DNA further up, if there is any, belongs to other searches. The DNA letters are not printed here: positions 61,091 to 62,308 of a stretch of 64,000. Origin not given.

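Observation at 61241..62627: Divergent FtsZ/tubulin-like paralog with altered GTP signature, co-oriented with a 4-TM membrane protein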

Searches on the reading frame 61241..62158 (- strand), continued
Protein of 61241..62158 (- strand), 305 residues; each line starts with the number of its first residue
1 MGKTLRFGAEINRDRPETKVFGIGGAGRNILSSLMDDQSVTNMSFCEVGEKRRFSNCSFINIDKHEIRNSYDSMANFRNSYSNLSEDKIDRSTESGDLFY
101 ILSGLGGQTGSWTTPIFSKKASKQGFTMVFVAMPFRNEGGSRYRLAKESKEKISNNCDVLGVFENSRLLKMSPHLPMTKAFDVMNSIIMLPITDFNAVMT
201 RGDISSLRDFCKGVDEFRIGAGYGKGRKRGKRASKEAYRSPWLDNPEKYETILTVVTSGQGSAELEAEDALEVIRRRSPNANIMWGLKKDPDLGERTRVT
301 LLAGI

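Call 61: find_related_loci(query=A4, collection=genome_contigs, flank=10000)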
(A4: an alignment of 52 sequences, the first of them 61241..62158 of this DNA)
Query A4 (305 aa) in genome_contigs; peptide patterns used: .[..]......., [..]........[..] (x = any residue, [..] = any of these).
131 stretches matched a pattern; 54 encode a relative of the query (tblastn E <= 1e-3); 52 distinct loci.
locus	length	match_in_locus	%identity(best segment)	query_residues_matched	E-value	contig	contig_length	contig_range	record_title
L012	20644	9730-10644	93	1-305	0e+0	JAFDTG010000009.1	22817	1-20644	MAG: Candidatus Saliniplasma halalkaliphilum isolate HAP6 k141_1025351_length_22817_cov_36.6508, whole genome shotgun se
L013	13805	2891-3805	73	1-305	6e-152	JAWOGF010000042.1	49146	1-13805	MAG: Candidatus Saliniplasma sp. isolate BLK6-3.bin.216 k191_2036139, whole genome shotgun sequence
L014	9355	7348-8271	55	1-305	1e-110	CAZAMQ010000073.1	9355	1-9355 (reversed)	MAG TPA_asm: uncultured Thermoplasmata archaeon isolate SRP141376_co1_89 genome assembly, contig: NODE_13299_length_9355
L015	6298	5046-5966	55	1-304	2e-110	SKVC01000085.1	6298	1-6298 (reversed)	MAG: Thermoplasmata archaeon isolate CSSed162cmB_145 CSSed16-2cmB-59755, whole genome shotgun sequence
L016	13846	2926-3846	54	1-304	2e-109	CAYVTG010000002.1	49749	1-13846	MAG TPA_asm: uncultured Thermoplasmata archaeon isolate SRP141376_co2_395 genome assembly, contig: NODE_1674_length_4974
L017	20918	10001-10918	56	1-304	3e-109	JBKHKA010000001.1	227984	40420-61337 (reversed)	MAG: Candidatus Aenigmatarchaeota archaeon isolate D5M12_30 NODE_7_length_227984_cov_26.219134, whole genome shotgun seq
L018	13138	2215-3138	55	1-305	1e-108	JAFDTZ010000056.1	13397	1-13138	MAG: Thermoplasmata archaeon isolate HAP25 k141_934382_length_13397_cov_10.9250, whole genome shotgun sequence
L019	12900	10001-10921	54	1-304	8e-107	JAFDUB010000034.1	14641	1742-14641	MAG: Thermoplasmata archaeon isolate HAP27 k141_314381_length_14641_cov_20.9848, whole genome shotgun sequence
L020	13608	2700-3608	55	6-305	1e-106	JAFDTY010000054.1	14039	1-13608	MAG: Candidatus Haladaptatiplasma halalkaliphilum isolate HAP24 k141_564211_length_14039_cov_10.8228, whole genome shotg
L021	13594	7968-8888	52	1-304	4e-106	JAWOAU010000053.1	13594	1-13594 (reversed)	MAG: Thermoplasmata archaeon isolate BLK2-2.bin.13 k191_673696, whole genome shotgun sequence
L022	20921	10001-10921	50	1-304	6e-106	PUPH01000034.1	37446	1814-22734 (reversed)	MAG: Thermoplasmata archaeon isolate B1Sed10_107R1 B1-Sed10-C778, whole genome shotgun sequence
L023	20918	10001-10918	55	1-304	3e-105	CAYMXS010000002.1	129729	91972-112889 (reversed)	MAG TPA_asm: uncultured Thermoplasmata archaeon isolate ERP127260_co1_112 genome assembly, contig: NODE_15_length_129729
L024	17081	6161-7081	51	1-304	2e-103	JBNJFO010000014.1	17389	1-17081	MAG: Thermoplasmatota archaeon isolate Y22_60dBSe2.bin.73 NODE_3529_length_17389_cov_5.633545, whole genome shotgun sequ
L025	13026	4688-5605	54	1-304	1e-102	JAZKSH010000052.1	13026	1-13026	MAG: Thermoplasmatota archaeon isolate NA-30cm_bin.11 NODE_543_length_13026_cov_9.269756, whole genome shotgun sequence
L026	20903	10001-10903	52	6-304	3e-102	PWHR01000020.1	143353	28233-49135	MAG: Thermoplasmata archaeon isolate T1Sed10_119m T1-Sed10-C16, whole genome shotgun sequence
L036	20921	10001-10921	45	1-304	1e-84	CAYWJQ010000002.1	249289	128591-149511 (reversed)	MAG TPA_asm: uncultured Thermoplasmata archaeon isolate ERP127260_co1_25 genome assembly, contig: NODE_2_length_249289_c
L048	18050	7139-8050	40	1-303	4e-57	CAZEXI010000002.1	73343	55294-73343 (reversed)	MAG TPA_asm: uncultured Thermoplasmata archaeon isolate ERP127260_co1_32 genome assembly, contig: NODE_58_length_73343_c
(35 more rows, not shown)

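Call 75: search_protein_families(library=pfam, proteins=[L036:9516-9962:+, L017:9506-9961:+, L023:9543-9935:+, L048:6707-7111:+, L016:2725-2889:+, L025:4216-4659:+], max_evalue=1)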
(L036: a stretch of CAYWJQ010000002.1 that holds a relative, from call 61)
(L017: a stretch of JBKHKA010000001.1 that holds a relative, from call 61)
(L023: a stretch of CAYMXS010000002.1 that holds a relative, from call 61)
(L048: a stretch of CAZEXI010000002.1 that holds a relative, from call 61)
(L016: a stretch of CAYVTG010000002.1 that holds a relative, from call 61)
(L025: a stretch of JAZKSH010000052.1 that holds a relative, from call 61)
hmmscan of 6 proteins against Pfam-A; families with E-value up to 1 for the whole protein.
L036:9516-9962:+ (148 aa): 0 families

L017:9506-9961:+ (151 aa): 1 family
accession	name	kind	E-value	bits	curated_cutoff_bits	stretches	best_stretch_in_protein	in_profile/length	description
PF12670.12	DUF3792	-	0.081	13.5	31.3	1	24-118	15-115/115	Protein of unknown function (DUF3792)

L023:9543-9935:+ (130 aa): 7 families
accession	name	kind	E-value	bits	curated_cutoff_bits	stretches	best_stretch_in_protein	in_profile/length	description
PF11168.14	DUF2955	-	0.00075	19.8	25.5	1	48-115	20-87/140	Protein of unknown function (DUF2955)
PF19180.5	DUF5862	-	0.0019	18.5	33.3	1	90-123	30-63/68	Family of unknown function (DUF5862)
PF04246.17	RseC_MucC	-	0.0037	17.6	24.4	1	78-121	75-122/130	Positive regulator of sigma(E), RseC/MucC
PF13488.11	Gly-zipper_Omp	-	0.0047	17.3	25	1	76-117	2-44/46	Glycine zipper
PF15109.11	TMEM125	-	0.061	14.1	27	1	21-59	25-63/111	TMEM125 protein family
PF11181.13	YflT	-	0.11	13.5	26.2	0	88-119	44-71/99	Heat induced stress protein YflT domain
PF12822.12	ECF_trnsprt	-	0.22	11.9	30.7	1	17-73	68-128/169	ECF transporter, substrate-specific component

L048:6707-7111:+ (134 aa): 3 families
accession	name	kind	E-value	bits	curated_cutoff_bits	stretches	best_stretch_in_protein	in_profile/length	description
PF12822.12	ECF_trnsprt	-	0.016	15.7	30.7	1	69-123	36-98/169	ECF transporter, substrate-specific component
PF24661.1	DUF7649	-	0.15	12.6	27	1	24-63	28-67/85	Domain of unknown function (DUF7649)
PF19733.4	DUF6223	-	0.27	12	27.4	0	15-70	35-91/98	Family of unknown function (DUF6223)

L016:2725-2889:+ (54 aa): 0 families

L025:4216-4659:+ (147 aa): 2 families
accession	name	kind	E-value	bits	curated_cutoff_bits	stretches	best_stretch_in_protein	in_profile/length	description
PF01940.21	DUF92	-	0.043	13.6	27.5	1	71-135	158-224/251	Integral membrane protein DUF92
PF11339.14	DUF3141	-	0.3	10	29.7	1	10-92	131-205/582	Protein of unknown function (DUF3141)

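Call 79: find_encoding_contigs(protein=P0400, flank=6000, max_places=1)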
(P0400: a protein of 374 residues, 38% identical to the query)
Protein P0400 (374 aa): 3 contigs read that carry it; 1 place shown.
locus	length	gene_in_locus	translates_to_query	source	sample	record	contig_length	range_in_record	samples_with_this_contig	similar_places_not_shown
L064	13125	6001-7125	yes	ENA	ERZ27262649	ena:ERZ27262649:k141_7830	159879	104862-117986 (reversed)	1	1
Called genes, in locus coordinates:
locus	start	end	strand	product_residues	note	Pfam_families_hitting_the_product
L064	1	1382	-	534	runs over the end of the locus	PF06418:CTP_synth_N, PF07722:Peptidase_C26 (faint), PF00117:GATase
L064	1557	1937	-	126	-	PF04475:DUF555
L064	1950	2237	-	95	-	PF04010:DUF357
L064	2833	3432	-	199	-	PF08745:PIN_5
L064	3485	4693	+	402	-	-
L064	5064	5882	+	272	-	PF04414:tRNA_deacylase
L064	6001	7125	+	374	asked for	PF00091:Tubulin, PF12327:FtsZ_C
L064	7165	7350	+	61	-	PF00584:SecE (weak)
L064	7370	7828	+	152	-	PF03439:Spt5-NGN, PF00467:KOW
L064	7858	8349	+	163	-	PF03946:Ribosomal_L11_N, PF00298:Ribosomal_L11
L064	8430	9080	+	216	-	PF00687:Ribosomal_L1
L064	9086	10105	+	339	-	PF00466:Ribosomal_L10, PF17777:RL10P_insert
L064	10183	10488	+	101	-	-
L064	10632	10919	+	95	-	-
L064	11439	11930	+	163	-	PF22769:DCD, PF00692:dUTPase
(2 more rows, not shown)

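Call 80: find_encoding_contigs(protein=P0368, flank=6000, max_places=1)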
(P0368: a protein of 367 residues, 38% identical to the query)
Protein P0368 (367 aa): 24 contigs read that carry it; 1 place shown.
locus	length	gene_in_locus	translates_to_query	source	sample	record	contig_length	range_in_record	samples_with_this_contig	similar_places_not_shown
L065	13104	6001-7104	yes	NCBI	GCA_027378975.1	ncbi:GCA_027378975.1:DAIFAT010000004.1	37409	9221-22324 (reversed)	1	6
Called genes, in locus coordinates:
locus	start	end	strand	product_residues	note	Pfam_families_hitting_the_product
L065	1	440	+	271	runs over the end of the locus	PF01008:IF-2B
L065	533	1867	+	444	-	PF02844:GARS_N, PF01071:GARS_A, PF02843:GARS_C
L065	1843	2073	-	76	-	-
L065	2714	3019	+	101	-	-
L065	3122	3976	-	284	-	PF02775:TPP_enzyme_C, PF12367:PFO_beta_C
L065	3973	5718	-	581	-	PF01558:POR, PF01855:POR_N, PF17147:PFOR_II (weak)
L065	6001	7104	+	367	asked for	PF00091:Tubulin, PF12327:FtsZ_C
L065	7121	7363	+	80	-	-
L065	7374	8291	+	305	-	PF03439:Spt5-NGN, PF00467:KOW (weak)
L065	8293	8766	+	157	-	PF03946:Ribosomal_L11_N, PF00298:Ribosomal_L11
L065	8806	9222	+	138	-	PF01951:Archease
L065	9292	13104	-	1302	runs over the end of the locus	PF18998:Flg_new_2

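Call 85: list_cluster_members(proteins=[P0379, P0447, P0448, P0449, P0459, P0469, P0423, P0415, P0442, P0431])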
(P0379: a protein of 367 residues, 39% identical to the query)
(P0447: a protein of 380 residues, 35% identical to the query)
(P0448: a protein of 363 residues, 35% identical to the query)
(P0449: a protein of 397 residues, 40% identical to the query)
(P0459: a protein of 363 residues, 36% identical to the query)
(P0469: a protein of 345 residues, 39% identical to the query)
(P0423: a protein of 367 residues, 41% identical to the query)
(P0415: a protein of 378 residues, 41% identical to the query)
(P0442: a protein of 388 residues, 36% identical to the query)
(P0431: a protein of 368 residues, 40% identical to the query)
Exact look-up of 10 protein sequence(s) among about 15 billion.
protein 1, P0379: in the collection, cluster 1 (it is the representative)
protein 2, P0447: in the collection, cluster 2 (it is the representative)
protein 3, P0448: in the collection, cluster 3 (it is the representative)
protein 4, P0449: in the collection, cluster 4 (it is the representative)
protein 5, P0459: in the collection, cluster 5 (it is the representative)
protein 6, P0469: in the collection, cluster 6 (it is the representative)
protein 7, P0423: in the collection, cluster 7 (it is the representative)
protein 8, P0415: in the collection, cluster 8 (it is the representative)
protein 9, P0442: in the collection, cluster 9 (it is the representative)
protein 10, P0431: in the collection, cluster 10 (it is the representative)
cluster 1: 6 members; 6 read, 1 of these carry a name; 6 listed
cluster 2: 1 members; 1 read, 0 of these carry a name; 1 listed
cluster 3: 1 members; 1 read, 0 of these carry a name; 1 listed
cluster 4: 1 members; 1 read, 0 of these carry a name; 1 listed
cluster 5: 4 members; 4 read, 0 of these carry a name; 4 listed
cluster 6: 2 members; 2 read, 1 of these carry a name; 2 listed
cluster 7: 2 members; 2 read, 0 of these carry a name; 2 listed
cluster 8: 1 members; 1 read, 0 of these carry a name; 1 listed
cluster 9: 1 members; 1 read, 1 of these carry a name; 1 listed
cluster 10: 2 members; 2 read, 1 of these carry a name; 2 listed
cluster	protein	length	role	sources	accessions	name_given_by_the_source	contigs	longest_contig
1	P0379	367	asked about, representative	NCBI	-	-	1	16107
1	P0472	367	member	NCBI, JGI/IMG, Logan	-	cell division protein FtsZ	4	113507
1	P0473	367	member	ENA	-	-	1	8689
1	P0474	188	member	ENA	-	-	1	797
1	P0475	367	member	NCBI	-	-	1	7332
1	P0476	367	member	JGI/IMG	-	-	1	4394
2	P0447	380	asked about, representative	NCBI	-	-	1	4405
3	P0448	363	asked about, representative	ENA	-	-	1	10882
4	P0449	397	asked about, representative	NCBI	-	-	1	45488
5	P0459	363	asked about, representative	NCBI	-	-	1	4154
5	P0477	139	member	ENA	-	-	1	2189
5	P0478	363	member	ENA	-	-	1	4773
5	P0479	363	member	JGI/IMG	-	-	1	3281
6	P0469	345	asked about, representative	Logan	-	-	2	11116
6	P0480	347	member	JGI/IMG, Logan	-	cell division protein FtsZ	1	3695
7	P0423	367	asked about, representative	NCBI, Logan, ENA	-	-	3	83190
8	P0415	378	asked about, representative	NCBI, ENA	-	-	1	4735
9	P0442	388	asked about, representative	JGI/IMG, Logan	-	cell division protein FtsZ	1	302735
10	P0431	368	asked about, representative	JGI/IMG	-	-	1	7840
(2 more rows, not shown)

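Call 86: find_encoding_contigs(protein=P0449, flank=5000, max_places=2)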
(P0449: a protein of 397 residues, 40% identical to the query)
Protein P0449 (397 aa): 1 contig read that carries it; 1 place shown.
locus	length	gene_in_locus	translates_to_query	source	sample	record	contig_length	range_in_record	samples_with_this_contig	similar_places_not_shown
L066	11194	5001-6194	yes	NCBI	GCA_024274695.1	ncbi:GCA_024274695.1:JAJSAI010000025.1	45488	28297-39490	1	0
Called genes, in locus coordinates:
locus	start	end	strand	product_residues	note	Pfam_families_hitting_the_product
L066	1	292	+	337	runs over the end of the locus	-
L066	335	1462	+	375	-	-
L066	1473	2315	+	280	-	-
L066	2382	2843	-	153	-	PF00293:NUDIX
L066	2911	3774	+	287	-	-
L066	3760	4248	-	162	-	PF00882:Zn_dep_PLPC (weak), PF04307:YdjM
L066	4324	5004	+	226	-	PF00406:ADK, PF13207:AAA_17, PF13238:AAA_18 (weak), PF17213:Hydin_ADK (faint), PF05191:ADK_lid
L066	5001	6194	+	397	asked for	PF00091:Tubulin, PF12327:FtsZ_C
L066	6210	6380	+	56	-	-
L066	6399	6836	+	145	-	PF03439:Spt5-NGN, PF00467:KOW, PF23284:KOW2_Spt5 (weak)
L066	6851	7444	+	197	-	PF03946:Ribosomal_L11_N, PF00298:Ribosomal_L11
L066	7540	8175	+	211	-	PF00687:Ribosomal_L1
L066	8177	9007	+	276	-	PF00466:Ribosomal_L10, PF17777:RL10P_insert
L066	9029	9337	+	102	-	PF00428:Ribosomal_60s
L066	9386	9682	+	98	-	-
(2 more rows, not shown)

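Call 89: search_protein_families(library=ncbifam, proteins=[L016:2725-2889:+, L036:9516-9962:+], max_evalue=1)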
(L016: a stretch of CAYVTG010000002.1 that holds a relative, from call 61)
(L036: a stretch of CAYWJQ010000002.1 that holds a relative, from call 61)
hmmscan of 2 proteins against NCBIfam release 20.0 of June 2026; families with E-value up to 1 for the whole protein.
L016:2725-2889:+ (54 aa): 0 families

L036:9516-9962:+ (148 aa): 2 families
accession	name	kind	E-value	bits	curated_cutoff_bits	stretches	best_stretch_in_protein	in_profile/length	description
NF007909.0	PRK10621.1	equivalog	0.0087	15.4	383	1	10-67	97-154/266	hypothetical protein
NF037998.2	RND_1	equivalog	0.14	9.8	400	1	7-66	1136-1193/1237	protein translocase SecDF, variant type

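Call 94: find_encoding_contigs(protein=P0419, flank=10000, max_places=2)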
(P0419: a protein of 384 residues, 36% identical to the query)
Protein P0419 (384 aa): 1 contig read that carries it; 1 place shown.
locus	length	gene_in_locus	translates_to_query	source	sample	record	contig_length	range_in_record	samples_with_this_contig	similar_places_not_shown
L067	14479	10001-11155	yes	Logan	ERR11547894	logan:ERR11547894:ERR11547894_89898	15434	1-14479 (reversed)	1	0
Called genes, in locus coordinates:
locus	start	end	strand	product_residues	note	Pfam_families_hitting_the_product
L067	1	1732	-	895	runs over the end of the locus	?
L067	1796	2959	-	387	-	PF14520:HHH_5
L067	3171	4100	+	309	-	PF02729:OTCace_N, PF00185:OTCace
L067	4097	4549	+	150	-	PF01948:PyrI, PF02748:PyrI_C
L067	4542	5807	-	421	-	PF00368:HMG-CoA_red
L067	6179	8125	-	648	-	PF01702:TGT, PF14810:TGT_C2, PF01472:PUA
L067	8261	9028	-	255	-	PF01113:DapB_N (faint), PF01118:Semialdhyde_dh (weak), PF03447:NAD_binding_3, PF01958:Asp_DH_C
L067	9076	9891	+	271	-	PF02749:QRPTase_N, PF01729:QRPTase_C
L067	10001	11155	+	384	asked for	PF00091:Tubulin, PF12327:FtsZ_C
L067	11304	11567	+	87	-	-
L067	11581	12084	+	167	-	PF03439:Spt5-NGN, PF00467:KOW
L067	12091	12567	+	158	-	PF03946:Ribosomal_L11_N, PF00298:Ribosomal_L11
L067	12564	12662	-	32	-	-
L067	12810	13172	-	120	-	-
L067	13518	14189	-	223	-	PF02811:PHP, PF13263:PHP_C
